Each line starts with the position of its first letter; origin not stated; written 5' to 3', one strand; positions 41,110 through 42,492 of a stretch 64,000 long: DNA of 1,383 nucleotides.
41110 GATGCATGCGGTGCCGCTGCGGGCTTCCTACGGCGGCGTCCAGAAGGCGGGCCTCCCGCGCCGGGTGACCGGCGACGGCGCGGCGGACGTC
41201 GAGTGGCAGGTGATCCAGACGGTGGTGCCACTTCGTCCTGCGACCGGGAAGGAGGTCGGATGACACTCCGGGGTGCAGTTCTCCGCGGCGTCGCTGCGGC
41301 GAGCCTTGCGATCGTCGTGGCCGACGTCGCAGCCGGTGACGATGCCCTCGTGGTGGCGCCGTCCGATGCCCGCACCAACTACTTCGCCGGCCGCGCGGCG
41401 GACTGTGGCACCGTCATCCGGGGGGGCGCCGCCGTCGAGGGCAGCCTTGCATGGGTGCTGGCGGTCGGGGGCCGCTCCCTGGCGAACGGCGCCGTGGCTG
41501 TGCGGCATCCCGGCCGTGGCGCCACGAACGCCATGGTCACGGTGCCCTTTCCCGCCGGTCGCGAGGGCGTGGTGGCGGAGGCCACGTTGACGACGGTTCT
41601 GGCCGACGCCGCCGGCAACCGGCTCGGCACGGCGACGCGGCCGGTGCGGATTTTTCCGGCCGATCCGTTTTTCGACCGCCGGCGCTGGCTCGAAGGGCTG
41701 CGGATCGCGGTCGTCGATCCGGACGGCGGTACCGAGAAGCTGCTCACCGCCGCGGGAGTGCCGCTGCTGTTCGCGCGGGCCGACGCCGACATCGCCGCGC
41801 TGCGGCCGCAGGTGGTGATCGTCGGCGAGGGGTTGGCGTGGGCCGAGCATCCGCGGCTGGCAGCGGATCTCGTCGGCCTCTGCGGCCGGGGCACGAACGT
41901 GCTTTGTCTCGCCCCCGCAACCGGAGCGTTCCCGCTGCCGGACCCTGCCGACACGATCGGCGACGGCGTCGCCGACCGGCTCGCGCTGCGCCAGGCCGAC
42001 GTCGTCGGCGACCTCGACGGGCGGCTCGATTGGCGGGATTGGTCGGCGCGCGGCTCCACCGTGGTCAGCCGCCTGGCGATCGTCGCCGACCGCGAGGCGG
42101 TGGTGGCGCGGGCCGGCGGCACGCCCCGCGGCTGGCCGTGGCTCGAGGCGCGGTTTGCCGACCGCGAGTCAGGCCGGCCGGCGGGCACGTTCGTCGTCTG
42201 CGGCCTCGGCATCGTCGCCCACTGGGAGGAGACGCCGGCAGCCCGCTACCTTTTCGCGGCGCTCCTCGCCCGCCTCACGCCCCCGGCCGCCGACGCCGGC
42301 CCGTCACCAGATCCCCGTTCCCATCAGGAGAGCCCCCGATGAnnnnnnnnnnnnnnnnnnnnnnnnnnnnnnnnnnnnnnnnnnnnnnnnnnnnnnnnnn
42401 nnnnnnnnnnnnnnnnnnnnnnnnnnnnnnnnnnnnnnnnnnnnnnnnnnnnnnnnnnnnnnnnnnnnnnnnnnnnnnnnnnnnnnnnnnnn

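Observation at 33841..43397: Candidate undescribed envelope-signalling system: ECF sigma/anti-sigma operon divergent from a giant secreted scaffold operon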

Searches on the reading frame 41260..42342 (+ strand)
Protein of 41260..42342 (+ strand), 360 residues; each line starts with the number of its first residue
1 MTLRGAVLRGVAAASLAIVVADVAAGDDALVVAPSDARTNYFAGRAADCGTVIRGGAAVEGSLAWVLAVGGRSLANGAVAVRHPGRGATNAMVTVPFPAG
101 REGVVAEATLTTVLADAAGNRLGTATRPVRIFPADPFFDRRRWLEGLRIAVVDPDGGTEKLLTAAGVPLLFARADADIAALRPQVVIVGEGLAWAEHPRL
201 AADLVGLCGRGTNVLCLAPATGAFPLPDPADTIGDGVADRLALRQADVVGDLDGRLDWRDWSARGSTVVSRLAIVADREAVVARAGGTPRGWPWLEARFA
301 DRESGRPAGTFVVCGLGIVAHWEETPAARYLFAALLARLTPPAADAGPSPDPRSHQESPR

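Call 4: search_protein_families(library=pfam, proteins=[window:41260-42342:+], max_evalue=1)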
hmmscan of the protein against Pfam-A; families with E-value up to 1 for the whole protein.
window:41260-42342:+ (360 aa): 0 families

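Call 5: search_protein_families(library=ncbifam, proteins=[window:41260-42342:+], max_evalue=1)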
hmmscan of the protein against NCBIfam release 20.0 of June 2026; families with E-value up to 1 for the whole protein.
window:41260-42342:+ (360 aa): 0 families

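Call 12: find_homologous_proteins(query=window:41260-42342:+)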
Query window:41260-42342:+ (360 aa): 38 proteins with E <= 0.001 among 8000 candidates.
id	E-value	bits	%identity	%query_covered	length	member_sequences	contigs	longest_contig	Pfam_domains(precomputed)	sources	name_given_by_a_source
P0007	7.4e-209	711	93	100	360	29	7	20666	-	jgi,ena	-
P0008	7.5e-207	705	90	100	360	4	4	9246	-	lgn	-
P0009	1.3e-200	684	90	100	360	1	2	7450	-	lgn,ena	-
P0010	2.1e-195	667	88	100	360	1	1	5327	-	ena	-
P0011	3.3e-169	581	77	100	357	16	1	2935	-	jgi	jgi:hypothetical protein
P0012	8.6e-161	553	73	100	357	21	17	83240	-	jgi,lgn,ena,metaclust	jgi:hypothetical protein|metaclust:\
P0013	2.1e-148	513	73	100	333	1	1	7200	-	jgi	jgi:hypothetical protein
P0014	7.0e-139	481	68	94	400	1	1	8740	-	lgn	-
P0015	3.2e-133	463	67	95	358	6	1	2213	-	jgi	jgi:hypothetical protein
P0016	7.3e-127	442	64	99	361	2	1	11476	-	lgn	-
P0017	9.1e-115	402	62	90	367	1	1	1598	-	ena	-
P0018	1.7e-110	388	57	91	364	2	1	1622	-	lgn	-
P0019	2.9e-110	387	59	91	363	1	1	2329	-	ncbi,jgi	jgi:hypothetical protein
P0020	1.4e-108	382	59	88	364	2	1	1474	-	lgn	-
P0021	5.5e-107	376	57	92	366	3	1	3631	-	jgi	jgi:hypothetical protein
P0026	2.1e-104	368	59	92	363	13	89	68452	-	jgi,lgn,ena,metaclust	jgi:hypothetical protein|metaclust:\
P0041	5.6e-46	176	37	86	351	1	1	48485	-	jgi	jgi:hypothetical protein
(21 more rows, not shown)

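Call 14: find_encoding_contigs(protein=P0012, flank=10000, max_places=2)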
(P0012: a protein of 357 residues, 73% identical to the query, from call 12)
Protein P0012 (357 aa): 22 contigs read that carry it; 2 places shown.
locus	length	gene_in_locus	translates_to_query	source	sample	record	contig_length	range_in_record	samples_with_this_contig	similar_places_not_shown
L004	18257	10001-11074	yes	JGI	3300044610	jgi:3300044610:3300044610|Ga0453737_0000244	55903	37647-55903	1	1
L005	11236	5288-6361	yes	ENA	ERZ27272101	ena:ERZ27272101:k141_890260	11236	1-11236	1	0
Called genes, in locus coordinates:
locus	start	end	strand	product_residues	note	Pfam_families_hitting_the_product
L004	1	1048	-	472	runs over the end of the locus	PF00501:AMP-binding (faint), PF27533:CapK_C (weak)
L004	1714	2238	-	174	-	PF08843:AbiEii (weak), PF19502:DUF6036, PF09970:DUF2204 (weak)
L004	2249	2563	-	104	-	-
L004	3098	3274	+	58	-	-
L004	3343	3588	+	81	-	-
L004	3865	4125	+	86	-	-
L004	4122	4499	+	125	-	PF01850:PIN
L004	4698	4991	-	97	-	-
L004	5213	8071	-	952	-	-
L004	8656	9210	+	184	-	PF04542:Sigma70_r2, PF08281:Sigma70_r4_2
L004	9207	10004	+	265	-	-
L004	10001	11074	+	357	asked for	-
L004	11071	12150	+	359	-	PF03783:CsgG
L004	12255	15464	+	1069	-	PF03783:CsgG (faint)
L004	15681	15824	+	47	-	-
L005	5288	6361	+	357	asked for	-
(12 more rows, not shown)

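Call 15: find_encoding_contigs(protein=P0026, flank=10000, max_places=2)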
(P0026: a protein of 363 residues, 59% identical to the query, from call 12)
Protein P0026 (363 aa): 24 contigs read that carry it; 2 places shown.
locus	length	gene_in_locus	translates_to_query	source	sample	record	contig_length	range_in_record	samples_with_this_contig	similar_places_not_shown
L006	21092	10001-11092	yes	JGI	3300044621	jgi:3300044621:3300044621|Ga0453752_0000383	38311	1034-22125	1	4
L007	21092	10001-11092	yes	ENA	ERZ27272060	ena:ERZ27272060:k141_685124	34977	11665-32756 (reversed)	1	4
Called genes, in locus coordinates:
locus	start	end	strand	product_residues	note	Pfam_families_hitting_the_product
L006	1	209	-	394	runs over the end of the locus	PF00072:Response_reg, PF07228:SpoIIE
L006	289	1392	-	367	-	PF00595:PDZ (weak), PF13180:PDZ_2 (weak), PF17820:PDZ_6, PF09619:YscW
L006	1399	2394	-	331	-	PF12849:PBP_like_2, PF03466:LysR_substrate, PF12727:PBP_like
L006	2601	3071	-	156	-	PF18423:zf_CopZ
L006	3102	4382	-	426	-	PF07394:DUF1501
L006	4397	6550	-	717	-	PF07583:PSCyt2, PF07587:PSD1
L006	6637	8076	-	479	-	PF13378:MR_MLE_C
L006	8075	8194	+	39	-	-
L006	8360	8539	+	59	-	-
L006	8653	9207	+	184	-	PF04542:Sigma70_r2, PF08281:Sigma70_r4_2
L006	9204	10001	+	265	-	-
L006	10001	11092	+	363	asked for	-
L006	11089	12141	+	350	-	PF03783:CsgG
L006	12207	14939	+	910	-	-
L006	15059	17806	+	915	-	PF00311:PEPcase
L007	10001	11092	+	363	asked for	-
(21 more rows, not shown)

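Call 16: find_encoding_contigs(protein=P0041, flank=10000, max_places=2)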
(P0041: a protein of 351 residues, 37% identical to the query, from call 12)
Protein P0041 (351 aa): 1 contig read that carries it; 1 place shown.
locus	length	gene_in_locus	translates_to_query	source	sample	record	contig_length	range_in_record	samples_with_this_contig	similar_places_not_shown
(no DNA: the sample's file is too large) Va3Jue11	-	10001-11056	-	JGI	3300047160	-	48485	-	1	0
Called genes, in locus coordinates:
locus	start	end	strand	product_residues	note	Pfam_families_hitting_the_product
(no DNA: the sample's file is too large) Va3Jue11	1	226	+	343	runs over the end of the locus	PF12849:PBP_like_2, PF01547:SBP_bac_1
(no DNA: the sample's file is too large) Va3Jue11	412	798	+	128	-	PF01740:STAS, PF13466:STAS_2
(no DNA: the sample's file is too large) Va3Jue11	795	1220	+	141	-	PF13581:HATPase_c_2, PF02518:HATPase_c (weak)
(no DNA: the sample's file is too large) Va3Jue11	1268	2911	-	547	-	PF16697:Yop-YscD_cpl, PF00498:FHA, PF01590:GAF, PF13185:GAF_2, PF13492:GAF_3, PF07228:SpoIIE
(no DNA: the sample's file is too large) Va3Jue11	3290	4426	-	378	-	PF08450:SGL (faint), PF03022:MRJP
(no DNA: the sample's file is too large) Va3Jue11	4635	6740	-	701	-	PF16334:DUF4964, PF17168:DUF5127, PF16335:GtaA_6_Hairpin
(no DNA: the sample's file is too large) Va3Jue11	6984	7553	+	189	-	PF04542:Sigma70_r2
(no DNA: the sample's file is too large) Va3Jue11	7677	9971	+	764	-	PF00069:Pkinase, PF03109:ABC1 (faint), PF07714:PK_Tyr_Ser-Thr, PF03783:CsgG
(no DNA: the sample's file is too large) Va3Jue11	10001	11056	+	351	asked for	-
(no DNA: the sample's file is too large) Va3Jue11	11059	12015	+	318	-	PF03783:CsgG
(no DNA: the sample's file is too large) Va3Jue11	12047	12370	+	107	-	-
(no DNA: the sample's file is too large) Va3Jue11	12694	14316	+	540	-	-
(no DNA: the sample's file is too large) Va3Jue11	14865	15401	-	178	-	-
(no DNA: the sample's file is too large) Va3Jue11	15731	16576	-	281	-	PF13485:Peptidase_MA_2 (weak)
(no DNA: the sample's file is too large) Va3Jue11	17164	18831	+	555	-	PF07642:BBP2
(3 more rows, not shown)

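Call 20: search_solved_structures(query=A1, max_evalue=10)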
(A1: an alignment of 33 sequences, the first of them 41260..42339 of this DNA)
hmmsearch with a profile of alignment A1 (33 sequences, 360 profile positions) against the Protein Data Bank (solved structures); distinct sequences matched with E-value up to 10: 3.
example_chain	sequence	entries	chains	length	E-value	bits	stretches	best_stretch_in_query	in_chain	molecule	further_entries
8vzk_A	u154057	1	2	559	0.14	14.2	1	175-258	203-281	Oxalyl-CoA decarboxylase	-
8r2b_A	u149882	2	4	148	0.35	12.9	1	229-299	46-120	SnoL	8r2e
2gex_A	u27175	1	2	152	0.38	12.8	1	229-299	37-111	SnoL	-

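Call 28: predict_structure(alignment_id=A1)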
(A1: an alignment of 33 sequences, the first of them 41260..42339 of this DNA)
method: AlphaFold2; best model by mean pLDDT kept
length: 360 residues; sequences in the alignment: 33
mean_pLDDT: 83.8   pTM: 0.81
mean pLDDT of the five models: 83.8, 83.5, 83.3, 81.7, 79.8
residues with pLDDT >= 90: 204; 70-90: 99; 50-70: 14; < 50: 43
segments of 3 or more residues with pLDDT < 50: 1-26, 344-360
pLDDT, mean of each block of 10 residues (from residue 1): 36 41 56 92 94 94 96 96 93 94 91 97 95 92 94 95 94 84 94 88 89 95 78 70 92 87 78 86 83 92 84 94 92 94 48 39
secondary structure, 60 per line:
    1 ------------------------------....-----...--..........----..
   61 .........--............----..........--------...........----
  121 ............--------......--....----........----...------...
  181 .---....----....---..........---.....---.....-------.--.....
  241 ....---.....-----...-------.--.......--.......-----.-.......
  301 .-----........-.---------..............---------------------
elements in order: E31-34 E40-42 E45-54 E59-69 E72-83 E88-97 E106-116 E121-132 H141-146 E149-152 H157-164 E169-171 H178-181 E185-188 H200-209 E213-217 E221-225 E236-244 H248-252 E271-277 E280-286 E294-301 E307-314 H326-339

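Call 34: find_related_loci(query=A1, collection=genome_contigs, flank=10000)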
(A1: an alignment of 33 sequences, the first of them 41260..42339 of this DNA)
Query A1 (360 aa) in genome_contigs; peptide patterns used: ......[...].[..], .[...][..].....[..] (x = any residue, [..] = any of these).
81 stretches matched a pattern; 18 encode a relative of the query (tblastn E <= 1e-3); 18 distinct loci.
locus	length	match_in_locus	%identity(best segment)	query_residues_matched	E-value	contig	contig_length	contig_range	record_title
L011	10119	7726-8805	92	1-360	0e+0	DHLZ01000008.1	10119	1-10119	MAG TPA_asm: Planctomycetaceae bacterium UBA4655 UBA4655_contig_5401, whole genome shotgun sequence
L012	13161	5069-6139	74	1-360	1e-146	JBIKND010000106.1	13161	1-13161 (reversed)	MAG: Pirellulales bacterium isolate ME2014-09-21_3300035681_group5_bin192 Rohwer_bin1714_scaffold_3642_c1, whole genome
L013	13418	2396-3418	67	18-360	4e-121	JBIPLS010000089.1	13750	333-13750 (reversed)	MAG: Pirellulales bacterium isolate ME2013-08-30_3300042905_group4_bin3 Rohwer_bin1712_scaffold_5122_c1, whole genome sh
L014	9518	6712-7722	55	4-340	4e-102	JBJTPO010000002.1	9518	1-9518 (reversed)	MAG: Planctomycetota bacterium isolate samp_4449_concoct_1573 samp_4449_4613, whole genome shotgun sequence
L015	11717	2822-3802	53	27-350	6e-106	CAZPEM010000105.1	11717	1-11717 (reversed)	MAG TPA_asm: uncultured Chitinophagaceae bacterium isolate SRP124364_co1_136 genome assembly, contig: NODE_6159_length_1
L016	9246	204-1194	53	30-353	1e-94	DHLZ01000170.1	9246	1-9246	MAG TPA_asm: Planctomycetaceae bacterium UBA4655 UBA4655_contig_4205, whole genome shotgun sequence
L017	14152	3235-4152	37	32-340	1e-50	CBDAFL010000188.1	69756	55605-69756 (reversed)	MAG: uncultured Thermoguttaceae bacterium isolate MAG_108 genome assembly, contig: k141_421617, whole genome shotgun seq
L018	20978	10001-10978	36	40-340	4e-49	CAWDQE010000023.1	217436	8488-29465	MAG: uncultured Planctomycetia bacterium isolate MFD01231.bin.2.20 genome assembly, contig: contig_9146, whole genome sh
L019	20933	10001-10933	34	23-340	5e-48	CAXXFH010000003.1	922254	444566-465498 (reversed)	MAG: Thermoguttaceae bacterium isolate 312aca04-849c-440b-8203-9b7a9de13541 genome assembly, contig: contig_3, whole gen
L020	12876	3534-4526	35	16-339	2e-46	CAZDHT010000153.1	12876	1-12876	MAG TPA_asm: uncultured Planctomycetota bacterium isolate binchicken_co89_634 genome assembly, contig: NODE_9386_length_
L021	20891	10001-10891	31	39-343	1e-45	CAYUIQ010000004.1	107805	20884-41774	MAG TPA_asm: uncultured Planctomycetaceae bacterium isolate SRP167671_co1_171 genome assembly, contig: NODE_141_length_1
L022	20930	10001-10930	33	27-339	2e-45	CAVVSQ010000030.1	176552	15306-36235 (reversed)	MAG: uncultured Planctomycetota bacterium isolate MFD01213.bin.2.21 genome assembly, contig: contig_7516, whole genome s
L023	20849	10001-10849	36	53-340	1e-42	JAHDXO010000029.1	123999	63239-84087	MAG: Pirellulaceae bacterium isolate PLA7 NODE_459_length_123999_cov_10.415413, whole genome shotgun sequence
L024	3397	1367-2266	30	28-339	2e-41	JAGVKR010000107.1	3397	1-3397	MAG: Planctomycetales bacterium isolate SW_43 c_000000016616, whole genome shotgun sequence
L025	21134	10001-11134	27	5-355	1e-40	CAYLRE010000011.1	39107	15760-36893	MAG TPA_asm: uncultured Planctomycetaceae bacterium isolate binchicken_co334_30 genome assembly, contig: NODE_1615_lengt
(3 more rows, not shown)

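Call 37: search_protein_families(library=pfam, alignment_id=A1, max_evalue=1)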
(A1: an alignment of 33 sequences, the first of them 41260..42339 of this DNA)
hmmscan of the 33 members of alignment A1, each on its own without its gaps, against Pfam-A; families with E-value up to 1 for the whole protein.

A. member 1, window:41260-42339:+ (360 aa): 0 families

B. families by the number of members that match (of 33 scanned): 6 families
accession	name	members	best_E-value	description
PF23148.1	Gp77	4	0.26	Podophage GP4 fiber-tail adaptor protein gp77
PF10633.15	NPCBM_assoc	1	0.012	NPCBM-associated, NEW3 domain of alpha-galactosidase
PF11915.13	DUF3433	1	0.1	Protein of unknown function (DUF3433)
PF22483.2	Mu-transpos_C_2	1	0.15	Mu transposase, C-terminal domain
PF05762.20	VWA_CoxE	1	0.17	VWA domain containing CoxE-like protein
PF05969.16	PSII_Ycf12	1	0.78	Photosystem II complex subunit Ycf12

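Call 50: search_protein_families(library=pfam, proteins=[L017:126-2474:+, L017:5812-8178:+, L017:8425-11613:+, L017:11618-14149:+, L019:4911-9689:-, L019:12022-14931:+, L022:7501-9060:+, L022:6738-7460:+, L022:10945-12894:+, L023:12087-16094:-], max_evalue=0.01)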
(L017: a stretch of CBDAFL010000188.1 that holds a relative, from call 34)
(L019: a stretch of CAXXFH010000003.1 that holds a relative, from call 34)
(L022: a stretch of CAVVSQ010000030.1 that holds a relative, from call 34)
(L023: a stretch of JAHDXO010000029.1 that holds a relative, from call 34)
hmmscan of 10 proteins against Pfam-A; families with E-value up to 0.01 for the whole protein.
L017:126-2474:+ (782 aa): 1 family
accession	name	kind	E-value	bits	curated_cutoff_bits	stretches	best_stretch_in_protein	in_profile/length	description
PF00474.23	SSF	-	2.6e-32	112.6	22.8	2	263-542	123-405/406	Sodium:solute symporter family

L017:5812-8178:+ (788 aa): 0 families

L017:8425-11613:+ (1062 aa): 1 family
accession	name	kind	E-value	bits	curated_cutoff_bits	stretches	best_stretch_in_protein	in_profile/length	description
PF03783.19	CsgG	-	1.4e-06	28.2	20.8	1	14-98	13-95/210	Curli production assembly/transport component CsgG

L017:11618-14149:+ (844 aa): 9 families
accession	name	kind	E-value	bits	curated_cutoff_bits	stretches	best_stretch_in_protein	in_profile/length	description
PF03783.19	CsgG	-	6.4e-15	55.5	20.8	2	217-286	33-101/210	Curli production assembly/transport component CsgG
PF13036.11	LpoB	-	9.1e-08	32.6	22.3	1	196-288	25-115/147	Peptidoglycan-synthase activator LpoB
PF07719.23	TPR_2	-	2.2e-05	24.7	27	0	355-388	1-34/34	Tetratricopeptide repeat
PF13174.12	TPR_6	-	2.9e-05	24.9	26.3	1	682-712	1-30/33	Tetratricopeptide repeat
PF13428.12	TPR_14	-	4e-05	24.3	23.5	0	467-494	2-29/44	Tetratricopeptide repeat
PF14559.12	TPR_19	-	0.00012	22.8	25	0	444-496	6-55/68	Tetratricopeptide repeat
PF13424.12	TPR_12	-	0.00033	21.2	30.1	0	430-495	4-74/77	Tetratricopeptide repeat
PF13176.12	TPR_7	-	0.0021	18.4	27.9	0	686-708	4-25/36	Tetratricopeptide repeat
PF13181.12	TPR_8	-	0.0044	17.5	25.7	0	682-709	2-28/34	Tetratricopeptide repeat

L019:4911-9689:- (1592 aa): 1 family
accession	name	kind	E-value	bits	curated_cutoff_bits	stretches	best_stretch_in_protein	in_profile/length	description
PF03783.19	CsgG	-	8.2e-05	22.4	20.8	1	414-472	38-95/210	Curli production assembly/transport component CsgG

L019:12022-14931:+ (969 aa): 1 family
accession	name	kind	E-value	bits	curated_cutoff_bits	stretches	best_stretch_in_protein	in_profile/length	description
PF24681.1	Kelch_KLHDC2_KLHL20_DRC7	-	0.00081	19.2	50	0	712-772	82-146/221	KLHDC2/KLHL20/DRC7 Kelch-repeats domain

L022:7501-9060:+ (519 aa): 2 families
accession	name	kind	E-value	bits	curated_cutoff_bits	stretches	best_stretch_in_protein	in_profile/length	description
PF00069.31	Pkinase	-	2.7e-43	148.7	31.7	1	129-386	1-254/263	Protein kinase domain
PF07714.23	PK_Tyr_Ser-Thr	-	6.2e-26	91.7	23.1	1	131-385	3-250/258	Protein tyrosine and serine/threonine kinase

L022:6738-7460:+ (240 aa): 1 family
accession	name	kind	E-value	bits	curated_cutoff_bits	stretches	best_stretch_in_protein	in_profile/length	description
PF04542.20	Sigma70_r2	-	2.7e-13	49.9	24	1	51-119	1-69/71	Sigma-70 region 2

L022:10945-12894:+ (649 aa): 1 family
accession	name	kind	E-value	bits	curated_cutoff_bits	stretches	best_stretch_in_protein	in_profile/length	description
PF03783.19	CsgG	-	1.6e-06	28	20.8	1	191-234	31-74/210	Curli production assembly/transport component CsgG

L023:12087-16094:- (1335 aa): 1 family
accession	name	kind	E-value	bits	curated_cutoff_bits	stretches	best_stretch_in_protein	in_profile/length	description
PF12799.13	LRR_4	-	0.0075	16.9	27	0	1251-1287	1-36/44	Leucine Rich repeats (2 copies)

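Call 58: search_protein_representatives(alignment_id=A1)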
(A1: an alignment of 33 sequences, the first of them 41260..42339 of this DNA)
Query: 33 sequences, 360 profile positions. Proteins with E-value up to 0.001 (for the whole library): 1051; up to 1e-10: 721; up to 1e-30: 488. The best 150 are listed.
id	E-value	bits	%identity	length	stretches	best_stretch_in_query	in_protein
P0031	3.8e-157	539.1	-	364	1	9-358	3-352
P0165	9.0e-128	442.5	-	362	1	14-356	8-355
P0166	7.5e-102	357.2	-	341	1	11-347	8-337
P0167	9.2e-102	357.0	-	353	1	16-345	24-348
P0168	2.7e-101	355.4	-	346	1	15-347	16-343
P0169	7.8e-101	353.9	-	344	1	8-339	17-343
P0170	5.0e-98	344.7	-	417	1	10-354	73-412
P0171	3.1e-97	342.1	-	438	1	13-341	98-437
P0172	4.9e-97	341.4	-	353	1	13-343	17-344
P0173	5.5e-97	341.2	-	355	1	12-346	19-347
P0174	1.0e-96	340.3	-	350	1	17-342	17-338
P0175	2.5e-95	335.8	-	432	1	12-343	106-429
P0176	6.4e-95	334.4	-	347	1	12-347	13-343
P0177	1.0e-94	333.8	-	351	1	6-340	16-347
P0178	1.8e-94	333.0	-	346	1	10-347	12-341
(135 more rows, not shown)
